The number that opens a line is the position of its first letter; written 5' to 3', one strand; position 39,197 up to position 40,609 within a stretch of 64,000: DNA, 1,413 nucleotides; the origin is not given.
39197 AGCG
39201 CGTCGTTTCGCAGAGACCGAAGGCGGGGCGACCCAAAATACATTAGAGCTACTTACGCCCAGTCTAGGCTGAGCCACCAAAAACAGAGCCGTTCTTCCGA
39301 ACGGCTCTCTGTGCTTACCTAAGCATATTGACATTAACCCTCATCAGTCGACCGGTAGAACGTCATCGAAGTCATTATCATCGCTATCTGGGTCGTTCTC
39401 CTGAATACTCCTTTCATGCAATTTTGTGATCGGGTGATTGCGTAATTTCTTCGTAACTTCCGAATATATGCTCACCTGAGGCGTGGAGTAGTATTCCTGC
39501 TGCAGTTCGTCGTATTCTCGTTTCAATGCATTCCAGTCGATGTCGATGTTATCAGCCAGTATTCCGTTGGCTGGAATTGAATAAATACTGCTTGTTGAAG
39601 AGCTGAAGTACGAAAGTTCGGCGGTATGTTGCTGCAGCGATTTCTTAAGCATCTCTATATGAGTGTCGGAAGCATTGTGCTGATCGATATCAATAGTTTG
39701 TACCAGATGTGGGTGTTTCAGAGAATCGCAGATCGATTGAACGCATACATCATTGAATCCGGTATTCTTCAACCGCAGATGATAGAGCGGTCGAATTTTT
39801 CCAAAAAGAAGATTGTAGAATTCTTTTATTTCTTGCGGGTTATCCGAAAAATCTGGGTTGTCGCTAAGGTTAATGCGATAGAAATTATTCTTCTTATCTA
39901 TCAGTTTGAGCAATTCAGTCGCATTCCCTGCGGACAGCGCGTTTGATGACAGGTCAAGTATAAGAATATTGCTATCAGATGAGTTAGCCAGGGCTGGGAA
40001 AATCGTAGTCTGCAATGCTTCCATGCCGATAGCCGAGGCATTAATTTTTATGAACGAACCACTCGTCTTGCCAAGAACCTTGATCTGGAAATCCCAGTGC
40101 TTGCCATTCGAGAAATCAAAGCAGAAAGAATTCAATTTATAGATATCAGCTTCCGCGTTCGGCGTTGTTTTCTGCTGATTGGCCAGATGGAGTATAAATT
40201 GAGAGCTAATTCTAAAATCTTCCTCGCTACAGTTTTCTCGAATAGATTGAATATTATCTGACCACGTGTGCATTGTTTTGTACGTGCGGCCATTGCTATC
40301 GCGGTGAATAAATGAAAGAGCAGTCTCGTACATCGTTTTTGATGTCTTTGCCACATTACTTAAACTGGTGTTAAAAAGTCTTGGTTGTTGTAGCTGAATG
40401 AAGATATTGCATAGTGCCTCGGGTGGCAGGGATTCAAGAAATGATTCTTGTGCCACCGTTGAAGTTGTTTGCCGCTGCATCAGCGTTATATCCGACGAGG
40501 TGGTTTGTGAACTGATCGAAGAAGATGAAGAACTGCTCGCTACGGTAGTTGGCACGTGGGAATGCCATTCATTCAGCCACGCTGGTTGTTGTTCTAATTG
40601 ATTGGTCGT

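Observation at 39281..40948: AT-rich single-gene islet encoding a eukaryote-like F-box + LRR protein (candidate SCF ubiquitin-ligase mimic effector)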

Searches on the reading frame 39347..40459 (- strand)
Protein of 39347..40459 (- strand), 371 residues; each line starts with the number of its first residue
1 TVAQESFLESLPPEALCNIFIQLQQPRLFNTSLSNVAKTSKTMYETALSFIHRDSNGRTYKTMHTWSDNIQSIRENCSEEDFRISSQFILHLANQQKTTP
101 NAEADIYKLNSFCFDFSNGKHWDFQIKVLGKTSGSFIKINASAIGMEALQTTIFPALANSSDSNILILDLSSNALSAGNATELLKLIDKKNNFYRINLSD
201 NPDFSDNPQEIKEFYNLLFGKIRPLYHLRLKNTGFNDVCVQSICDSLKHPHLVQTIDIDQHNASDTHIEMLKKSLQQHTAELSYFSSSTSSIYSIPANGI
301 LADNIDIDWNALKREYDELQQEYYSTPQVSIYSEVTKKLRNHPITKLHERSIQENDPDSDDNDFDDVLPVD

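Call 37: search_protein_representatives(alignment_id=A3)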
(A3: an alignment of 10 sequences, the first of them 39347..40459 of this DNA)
Query: 10 sequences, 371 profile positions. Proteins with E-value up to 0.001 (for the whole library): 122; up to 1e-10: 38; up to 1e-30: 4. The best 122 are listed.
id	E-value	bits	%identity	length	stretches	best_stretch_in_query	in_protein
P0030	5.2e-204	693.9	-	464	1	2-371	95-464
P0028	3.1e-143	493.9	-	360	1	3-266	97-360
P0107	1.7e-52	195.3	-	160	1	43-193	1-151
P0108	5.0e-35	137.9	-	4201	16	164-284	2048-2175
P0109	1.9e-28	116.2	-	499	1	4-265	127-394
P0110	1.7e-23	99.9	-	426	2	5-253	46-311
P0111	8.2e-23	97.7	-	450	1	9-261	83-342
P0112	3.9e-21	92.1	-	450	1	4-271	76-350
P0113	1.2e-19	87.2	-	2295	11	167-277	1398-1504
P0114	2.0e-19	86.5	-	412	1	10-282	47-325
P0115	2.4e-19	86.2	-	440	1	10-266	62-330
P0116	7.2e-19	84.7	-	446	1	60-268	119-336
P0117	9.7e-19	84.3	-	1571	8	161-260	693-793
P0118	5.9e-18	81.7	-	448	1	99-275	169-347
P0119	1.3e-17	80.6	-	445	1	6-272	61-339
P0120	2.7e-16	76.2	-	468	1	9-266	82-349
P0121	3.0e-16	76.0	-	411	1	5-275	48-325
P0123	1.4e-15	73.9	-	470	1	9-263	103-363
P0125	8.3e-15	71.3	-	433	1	6-258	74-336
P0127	1.1e-14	70.9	-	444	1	9-253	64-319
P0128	2.2e-14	69.9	-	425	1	5-271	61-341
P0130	2.1e-13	66.7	-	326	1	9-245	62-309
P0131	2.7e-13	66.4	-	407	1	10-264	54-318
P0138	5.2e-11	58.8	-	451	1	8-275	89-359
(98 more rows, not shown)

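Call 40: search_protein_families(library=pfam, alignment_id=A4, max_evalue=0.1)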
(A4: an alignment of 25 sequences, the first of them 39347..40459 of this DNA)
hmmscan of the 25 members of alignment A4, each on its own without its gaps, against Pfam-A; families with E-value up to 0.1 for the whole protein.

A. member 1, window:39347-40459:- (371 aa): 1 family
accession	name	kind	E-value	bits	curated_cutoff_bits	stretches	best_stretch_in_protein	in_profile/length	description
PF12937.12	F-box-like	-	0.0039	17.4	24.3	1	8-47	1-35/47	F-box-like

B. families by the number of members that match (of 25 scanned): 17 families
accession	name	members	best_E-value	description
PF13516.12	LRR_6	20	1.1e-06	Leucine Rich repeat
PF00560.39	LRR_1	15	7.1e-05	Leucine Rich Repeat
PF12937.12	F-box-like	11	1e-05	F-box-like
PF00646.38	F-box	6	9.7e-05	F-box domain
PF12799.13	LRR_4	6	0.0027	Leucine Rich repeats (2 copies)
PF24048.1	LRR_NXF1-5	2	0.0014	NXF1/2/3/5 leucine-rich repeat domain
PF05565.16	Sipho_Gp157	1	0.0018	Siphovirus Gp157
PF22271.1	DUF6955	1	0.0079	Family of unknown function (DUF6955)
PF00804.31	Syntaxin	1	0.018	Syntaxin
PF13855.12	LRR_8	1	0.037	Leucine rich repeat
PF12717.13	Cnd1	1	0.045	non-SMC mitotic condensation complex subunit 1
PF09372.15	PRANC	1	0.046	PRANC domain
PF11202.14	StiP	1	0.052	Tellurite-like stress resistance cysteine protease StiP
PF25678.1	DUF7946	1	0.081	Domain of unknown function (DUF7946)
PF01997.21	Translin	1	0.091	Translin family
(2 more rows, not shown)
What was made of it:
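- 39572..40129 (-): RNase-inhibitor-type leucine-rich-repeat solenoid (aa 230-415), 6-7 repeats of 25-36 residues. LRR_6 hits 20 of 25 superfamily members (call 40).
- On RNase-inhibitor-type LRR proteins (Pfam LRR_6): LRR_6 hits 20 of 25 relatives (call 40).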

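Call 42: search_protein_families(library=pfam, proteins=[P0109, P0111, P0112, P0115, P0119, P0120, P0121, P0123, P0127, P0130], max_evalue=0.01)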
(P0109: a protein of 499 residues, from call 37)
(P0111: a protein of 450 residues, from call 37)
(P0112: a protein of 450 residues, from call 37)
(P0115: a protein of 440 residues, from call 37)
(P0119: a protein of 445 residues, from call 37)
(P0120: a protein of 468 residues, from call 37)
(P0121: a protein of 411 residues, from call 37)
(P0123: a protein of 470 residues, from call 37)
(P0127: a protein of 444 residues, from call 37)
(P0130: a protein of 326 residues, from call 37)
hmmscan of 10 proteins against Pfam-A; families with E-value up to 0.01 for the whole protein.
P0109 (499 aa): 1 family
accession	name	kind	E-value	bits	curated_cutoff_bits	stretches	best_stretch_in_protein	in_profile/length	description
PF12937.12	F-box-like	-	0.0064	16.7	24.3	0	131-167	1-32/47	F-box-like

P0111 (450 aa): 3 families
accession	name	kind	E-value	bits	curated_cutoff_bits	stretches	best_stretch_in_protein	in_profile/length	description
PF12937.12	F-box-like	-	0.00019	21.5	24.3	1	84-119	3-33/47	F-box-like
PF00646.38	F-box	-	0.0011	19.3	20.5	1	85-120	4-34/43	F-box domain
PF13516.12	LRR_6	-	0.0074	16.7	23.4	0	330-342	1-13/24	Leucine Rich repeat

P0112 (450 aa): 3 families
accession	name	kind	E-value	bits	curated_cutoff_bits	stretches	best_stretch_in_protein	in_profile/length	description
PF12937.12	F-box-like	-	1e-05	25.7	24.3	1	80-119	1-35/47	F-box-like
PF13516.12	LRR_6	-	4.1e-05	23.8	23.4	0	270-288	1-18/24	Leucine Rich repeat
PF00646.38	F-box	-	9.7e-05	22.6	20.5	1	82-120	3-36/43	F-box domain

P0115 (440 aa): 3 families
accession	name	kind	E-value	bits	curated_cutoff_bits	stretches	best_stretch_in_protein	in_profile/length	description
PF00560.39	LRR_1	-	8.8e-05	22.3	20.6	0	261-272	4-14/23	Leucine Rich Repeat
PF13516.12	LRR_6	-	0.0019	18.6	23.4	1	313-335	1-23/24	Leucine Rich repeat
PF22271.1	DUF6955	-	0.0079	16.8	27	0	53-89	54-90/91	Family of unknown function (DUF6955)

P0119 (445 aa): 5 families
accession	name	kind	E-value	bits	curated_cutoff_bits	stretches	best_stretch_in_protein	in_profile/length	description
PF00560.39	LRR_1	-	7.2e-05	22.6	20.6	0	319-331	2-14/23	Leucine Rich Repeat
PF13516.12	LRR_6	-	9.8e-05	22.6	23.4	0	319-335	5-21/24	Leucine Rich repeat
PF24048.1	LRR_NXF1-5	-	0.0014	18.7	30.5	0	235-275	58-96/142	NXF1/2/3/5 leucine-rich repeat domain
PF12799.13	LRR_4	-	0.0054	17.4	27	0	236-269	6-33/44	Leucine Rich repeats (2 copies)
PF12937.12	F-box-like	-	0.0088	16.2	24.3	0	63-102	1-35/47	F-box-like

P0120 (468 aa): 2 families
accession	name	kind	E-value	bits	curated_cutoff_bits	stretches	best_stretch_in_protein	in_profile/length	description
PF05565.16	Sipho_Gp157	-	0.0018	18.7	28.6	1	403-463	8-70/162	Siphovirus Gp157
PF13516.12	LRR_6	-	0.0028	18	23.4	0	332-354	1-23/24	Leucine Rich repeat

P0121 (411 aa): 3 families
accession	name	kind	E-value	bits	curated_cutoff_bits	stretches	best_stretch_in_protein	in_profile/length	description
PF13516.12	LRR_6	-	0.0001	22.5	23.4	0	301-321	3-23/24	Leucine Rich repeat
PF12937.12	F-box-like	-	0.0013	18.9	24.3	1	51-88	1-33/47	F-box-like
PF00560.39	LRR_1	-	0.0069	16.7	20.6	0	303-316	2-14/23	Leucine Rich Repeat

P0123 (470 aa): 1 family
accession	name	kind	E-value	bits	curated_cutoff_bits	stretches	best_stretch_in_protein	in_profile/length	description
PF13516.12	LRR_6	-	1.1e-06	28.7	23.4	0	350-371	2-23/24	Leucine Rich repeat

P0127 (444 aa): 4 families
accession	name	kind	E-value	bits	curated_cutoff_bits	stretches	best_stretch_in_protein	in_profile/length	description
PF12937.12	F-box-like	-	0.00037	20.6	24.3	1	63-103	1-36/47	F-box-like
PF00560.39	LRR_1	-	0.00097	19.2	20.6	0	319-331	2-14/23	Leucine Rich Repeat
PF12799.13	LRR_4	-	0.0027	18.4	27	0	235-270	5-34/44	Leucine Rich repeats (2 copies)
PF13516.12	LRR_6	-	0.0082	16.6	23.4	0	319-338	5-24/24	Leucine Rich repeat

P0130 (326 aa): 0 families
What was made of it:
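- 40301..40438 (-): F-box-like domain (aa 127-172): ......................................., three helices. Homologue P0112 passes the cut-offs in register (calls 37, 42).
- On F-box proteins (Pfam PF12937 F-box-like / PF00646 F-box): P0112 scores 25.7, 22.6 and 23.8 bits for F-box-like, F-box and LRR_6, all above their cut-offs, and is homologous to the window family at E = 3.9e-21 from profile position 4 (calls 37, 42).
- Homologue P0112 (E = 3.9e-21 to the family profile, aligned from profile position 4) passes the curated cut-offs for F-box-like (25.7 vs 24.3), F-box (22.6 vs 20.5) and LRR_6 (23.8 vs 23.4) (calls 37, 42).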

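Call 48: find_encoding_contigs(protein=P0112, flank=10000, max_places=3)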
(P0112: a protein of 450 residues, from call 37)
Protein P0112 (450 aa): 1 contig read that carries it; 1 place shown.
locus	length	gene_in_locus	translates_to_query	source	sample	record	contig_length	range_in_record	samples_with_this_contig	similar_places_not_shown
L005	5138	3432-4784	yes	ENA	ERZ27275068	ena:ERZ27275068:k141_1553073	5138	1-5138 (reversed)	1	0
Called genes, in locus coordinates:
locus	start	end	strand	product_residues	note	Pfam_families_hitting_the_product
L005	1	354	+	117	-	?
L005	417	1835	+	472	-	PF13516:LRR_6 (faint), PF27087:LRR_TMOD-LMOD (weak)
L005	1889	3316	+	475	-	PF27087:LRR_TMOD-LMOD (faint)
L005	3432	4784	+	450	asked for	PF12937:F-box-like (weak), PF27087:LRR_TMOD-LMOD (weak)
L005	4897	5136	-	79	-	?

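Call 49: find_encoding_contigs(protein=P0109, flank=10000, max_places=3)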
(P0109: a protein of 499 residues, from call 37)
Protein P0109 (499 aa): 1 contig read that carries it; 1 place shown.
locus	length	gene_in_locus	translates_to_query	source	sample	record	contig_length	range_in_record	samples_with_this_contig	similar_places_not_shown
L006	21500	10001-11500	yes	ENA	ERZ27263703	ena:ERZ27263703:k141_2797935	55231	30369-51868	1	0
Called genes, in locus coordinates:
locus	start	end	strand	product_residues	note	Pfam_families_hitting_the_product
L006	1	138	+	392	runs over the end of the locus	PF25919:BSH_CusB (faint), PF25954:Beta-barrel_RND_2 (faint), PF25917:BSH_RND, PF25876:HH_MFP_RND, PF25881:HH_YBHG (faint), PF25944:Beta-barrel_RND, PF25967:RND-MFP_C, PF25989:YknX_C, +1 more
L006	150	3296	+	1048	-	PF00873:ACR_tran, PF02355:SecD_SecF_C (faint), PF03176:MMPL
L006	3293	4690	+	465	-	PF02321:OEP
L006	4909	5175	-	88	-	-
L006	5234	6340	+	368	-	PF13516:LRR_6 (faint), PF27087:LRR_TMOD-LMOD (weak)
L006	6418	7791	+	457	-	PF27087:LRR_TMOD-LMOD (weak)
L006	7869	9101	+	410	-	PF27087:LRR_TMOD-LMOD (weak)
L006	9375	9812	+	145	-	PF11578:DUF3237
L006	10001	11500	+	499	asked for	PF27087:LRR_TMOD-LMOD (faint)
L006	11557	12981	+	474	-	PF13516:LRR_6 (faint), PF27087:LRR_TMOD-LMOD (weak)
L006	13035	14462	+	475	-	PF27087:LRR_TMOD-LMOD (faint)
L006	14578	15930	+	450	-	PF12937:F-box-like (weak), PF27087:LRR_TMOD-LMOD (weak)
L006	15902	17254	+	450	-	PF27087:LRR_TMOD-LMOD (weak)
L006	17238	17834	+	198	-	PF13302:Acetyltransf_3, PF00583:Acetyltransf_1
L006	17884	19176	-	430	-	PF04413:Glycos_transf_N, PF00534:Glycos_transf_1 (weak)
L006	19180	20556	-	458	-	PF02878:PGM_PMM_I, PF02879:PGM_PMM_II, PF02880:PGM_PMM_III, PF00408:PGM_PMM_IV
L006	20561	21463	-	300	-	PF01370:Epimerase, PF04321:RmlD_sub_bind, PF16363:GDP_Man_Dehyd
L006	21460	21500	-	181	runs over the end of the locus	PF00908:dTDP_sugar_isom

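Call 50: find_encoding_contigs(protein=P0119, flank=10000, max_places=3)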
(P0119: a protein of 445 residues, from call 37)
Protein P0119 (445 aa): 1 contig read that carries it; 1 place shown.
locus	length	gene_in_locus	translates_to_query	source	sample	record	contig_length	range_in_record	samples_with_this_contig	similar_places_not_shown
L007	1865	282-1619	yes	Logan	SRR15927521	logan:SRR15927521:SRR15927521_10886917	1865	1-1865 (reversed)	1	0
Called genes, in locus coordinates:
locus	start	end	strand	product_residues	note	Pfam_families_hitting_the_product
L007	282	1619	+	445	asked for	PF27087:LRR_TMOD-LMOD (faint)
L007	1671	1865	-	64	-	?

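Call 51: find_encoding_contigs(protein=P0115, flank=10000, max_places=3)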
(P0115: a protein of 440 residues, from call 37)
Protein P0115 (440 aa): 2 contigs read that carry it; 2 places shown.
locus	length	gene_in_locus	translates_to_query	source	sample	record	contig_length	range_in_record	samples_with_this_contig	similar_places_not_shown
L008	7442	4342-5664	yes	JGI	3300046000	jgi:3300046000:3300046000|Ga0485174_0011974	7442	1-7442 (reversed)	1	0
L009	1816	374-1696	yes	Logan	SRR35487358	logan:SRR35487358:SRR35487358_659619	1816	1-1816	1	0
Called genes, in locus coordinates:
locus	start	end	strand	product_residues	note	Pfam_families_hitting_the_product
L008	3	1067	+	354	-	?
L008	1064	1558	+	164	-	PF03073:TspO_MBR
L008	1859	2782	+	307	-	PF09952:AbiEi_2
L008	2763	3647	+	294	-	PF08843:AbiEii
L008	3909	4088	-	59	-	-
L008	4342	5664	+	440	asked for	PF27087:LRR_TMOD-LMOD (weak)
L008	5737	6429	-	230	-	PF00702:Hydrolase, PF13419:HAD_2, PF13242:Hydrolase_like (weak)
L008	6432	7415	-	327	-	PF01116:F_bP_aldolase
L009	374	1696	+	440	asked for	PF27087:LRR_TMOD-LMOD (weak)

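Call 56: find_homologous_proteins(query=A4, max_evalue=0.001)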
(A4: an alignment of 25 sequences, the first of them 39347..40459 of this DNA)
Query A4 (25 sequences) (371 aa, profile of the alignment): 42 proteins with E <= 0.001 among 8000 candidates.
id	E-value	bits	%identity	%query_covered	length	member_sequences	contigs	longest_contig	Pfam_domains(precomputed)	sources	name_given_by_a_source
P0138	3.7e-127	443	24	39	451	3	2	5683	PF27087.1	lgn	-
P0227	9.0e-115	402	27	36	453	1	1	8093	PF27087.1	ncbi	-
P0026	7.9e-108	379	56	98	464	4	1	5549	-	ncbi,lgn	-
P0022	1.2e-106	376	71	98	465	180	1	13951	-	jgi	jgi:hypothetical protein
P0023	5.4e-105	370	73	98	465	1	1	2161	-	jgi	jgi:hypothetical protein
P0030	9.7e-102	359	54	98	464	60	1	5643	-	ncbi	ncbi:MAG: hypothetical protein RLZZ513_975 [Pseudomonadota bacterium]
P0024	3.5e-99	351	71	98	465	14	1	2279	-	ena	-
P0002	8.5e-99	350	94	100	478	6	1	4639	-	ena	-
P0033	3.2e-98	348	55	98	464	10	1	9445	-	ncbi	-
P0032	1.4e-97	346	54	98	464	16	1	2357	-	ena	-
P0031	5.0e-97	344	54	98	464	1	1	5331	-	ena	-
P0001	9.8e-97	343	92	100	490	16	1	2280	-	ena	-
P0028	1.2e-95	339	73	70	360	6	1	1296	-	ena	-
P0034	4.7e-95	337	54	98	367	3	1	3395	-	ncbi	-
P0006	1.2e-94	336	85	100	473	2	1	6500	-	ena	-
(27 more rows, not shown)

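Call 57: predict_structure(alignment_id=A4)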
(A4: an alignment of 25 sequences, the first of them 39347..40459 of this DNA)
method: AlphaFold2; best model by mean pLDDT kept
length: 371 residues; sequences in the alignment: 25
mean_pLDDT: 79.5   pTM: 0.69
mean pLDDT of the five models: 79.5, 78.7, 77.7, 77.0, 76.4
residues with pLDDT >= 90: 145; 70-90: 150; 50-70: 24; < 50: 52
segments of 3 or more residues with pLDDT < 50: 1-3, 280-306, 350-371
pLDDT, mean of each block of 10 residues (from residue 1): 63 87 73 80 90 88 80 77 90 80 81 92 93 92 96 95 93 97 93 93 96 95 88 95 88 82 90 69 39 35 46 86 80 83 68 41 33 30
secondary structure, 60 per line:
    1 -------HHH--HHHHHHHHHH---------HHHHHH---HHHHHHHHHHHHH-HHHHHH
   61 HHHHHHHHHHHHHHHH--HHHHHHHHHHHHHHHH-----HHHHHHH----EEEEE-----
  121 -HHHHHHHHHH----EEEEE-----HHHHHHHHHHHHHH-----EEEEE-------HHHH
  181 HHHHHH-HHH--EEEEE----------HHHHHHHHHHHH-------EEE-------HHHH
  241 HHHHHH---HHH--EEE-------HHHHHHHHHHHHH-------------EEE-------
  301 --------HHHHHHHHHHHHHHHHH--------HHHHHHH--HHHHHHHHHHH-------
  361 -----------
elements in order: H13-22 H32-37 H41-53 H55-76 H79-94 H100-106 E111-115 H122-131 E136-140 H146-159 E165-169 H177-186 E193-197 H208-219 E227-229 H237-246 E255-257 H265-277 E291-293 H309-325 H334-340 H343-353
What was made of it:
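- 40130..40300 (-): Helical linker between the F-box and the LRRs (aa 173-229), with the conserved W185 and a '...LR..F..S' motif. AF2 helices at core residues 55-106, pLDDT 77-90 (call 57).
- On F-box proteins (Pfam PF12937 F-box-like / PF00646 F-box): The AF2 model (an A4 alignment of 25 sequences) gives helices at core residues 13-22, 32-37 and 41-53 with pLDDT 73-90 (call 57).
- On Chlamydial NEX1a-like F-box/LRR expansions: Architecture (call 57).
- AF2 with the superfamily alignment gives mean pLDDT 79.5, with the F-box helices at pLDDT 73-90 (call 57). The fold is predicted with confidence (call 57).
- Tried and rejected: It was superseded by the model from the deeper alignment (call 57).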

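Call 59: fold_search(model_id=the predicted structure, library=pdb)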
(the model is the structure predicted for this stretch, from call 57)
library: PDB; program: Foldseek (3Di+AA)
matches with E <= 10: 1195; with E <= 0.001: 4
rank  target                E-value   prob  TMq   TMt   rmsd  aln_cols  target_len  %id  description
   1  5y3s_B                3.3e-04  1.00  0.37  0.65   9.9       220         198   20  Crystal structure of human NLRP1 leucine rich repeat domain (released 2018-08-01)
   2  4im6                  6.5e-04  1.00  0.39  0.67   4.3       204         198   19  LRR domain from human NLRP1 (released 2014-01-08)
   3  9xrl_AK               7.7e-04  1.00  0.33  0.14   4.5       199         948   18  Structure of mouse cytoplasmic lattice (CPL) repeating unit (released 2026-03-18)
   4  7wge_A                9.5e-04  1.00  0.34  0.20  18.2       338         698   14  Human NLRP1 complexed with thioredoxin (released 2023-07-05)
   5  5y3s_C                1.1e-03  1.00  0.38  0.65   5.2       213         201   19  Crystal structure of human NLRP1 leucine rich repeat domain (released 2018-08-01)
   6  8zgd                  1.1e-03  1.00  0.39  0.67   4.5       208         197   18  The Crystal Structure of the NLRP1_LRR domain from Biortus. (released 2024-06-26)
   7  1fs2_A                1.2e-03  1.00  0.30  0.39  17.4       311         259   17  INSIGHTS INTO SCF UBIQUITIN LIGASES FROM THE STRUCTURE OF THE SKP1-SKP2 COMPLEX (released 2000-11-29)
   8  5y3s_D                1.4e-03  1.00  0.37  0.62   5.2       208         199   20  Crystal structure of human NLRP1 leucine rich repeat domain (released 2018-08-01)
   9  1fqv_A                1.5e-03  1.00  0.34  0.38  16.2       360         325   14  Insights into scf ubiquitin ligases from the structure of the skp1-skp2 complex (released 2000-11-29)
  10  9xrl_7                2.8e-03  1.00  0.37  0.16   4.3       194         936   14  Structure of mouse cytoplasmic lattice (CPL) repeating unit (released 2026-03-18)
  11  8ej4_A                2.8e-03  1.00  0.33  0.15  19.4       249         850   14  Cryo-EM structure of the active NLRP3 inflammasome disk (released 2022-12-14)
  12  9xrl_h                3.2e-03  1.00  0.35  0.19   6.1       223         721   15  Structure of mouse cytoplasmic lattice (CPL) repeating unit (released 2026-03-18)
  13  4k17_A                3.6e-03  1.00  0.35  0.21  14.3       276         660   15  Crystal Structure of mouse CARMIL residues 1-668 (released 2013-10-09)
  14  9fqr_Qx               3.6e-03  1.00  0.36  0.33  18.2       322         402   13  96-nm repeat of axonemal doublet microtubules from bovine sperm (released 2025-03-26)
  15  8h93_A                4.2e-03  1.00  0.39  0.17  11.1       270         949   13  Structure of dimeric mouse SCMC core complex (released 2024-01-10)
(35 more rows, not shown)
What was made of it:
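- On F-box proteins (Pfam PF12937 F-box-like / PF00646 F-box): Skp2 and FBXL17 align over 311-360 columns, but with high rmsd (call 59).
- Closest known: Ralstonia solanacearum GALA/RipG type III effectors. Same: The RipG4 LRR domain appears among the structural matches (call 59).
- Closest known: Eukaryotic FBXL substrate receptors. Same: Foldseek aligns Skp2 and FBXL17 over 311-360 columns (call 59).
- The model gives the three-helix arrangement, and Skp2 and FBXL17 align through the N-terminal domain (calls 57, 59).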
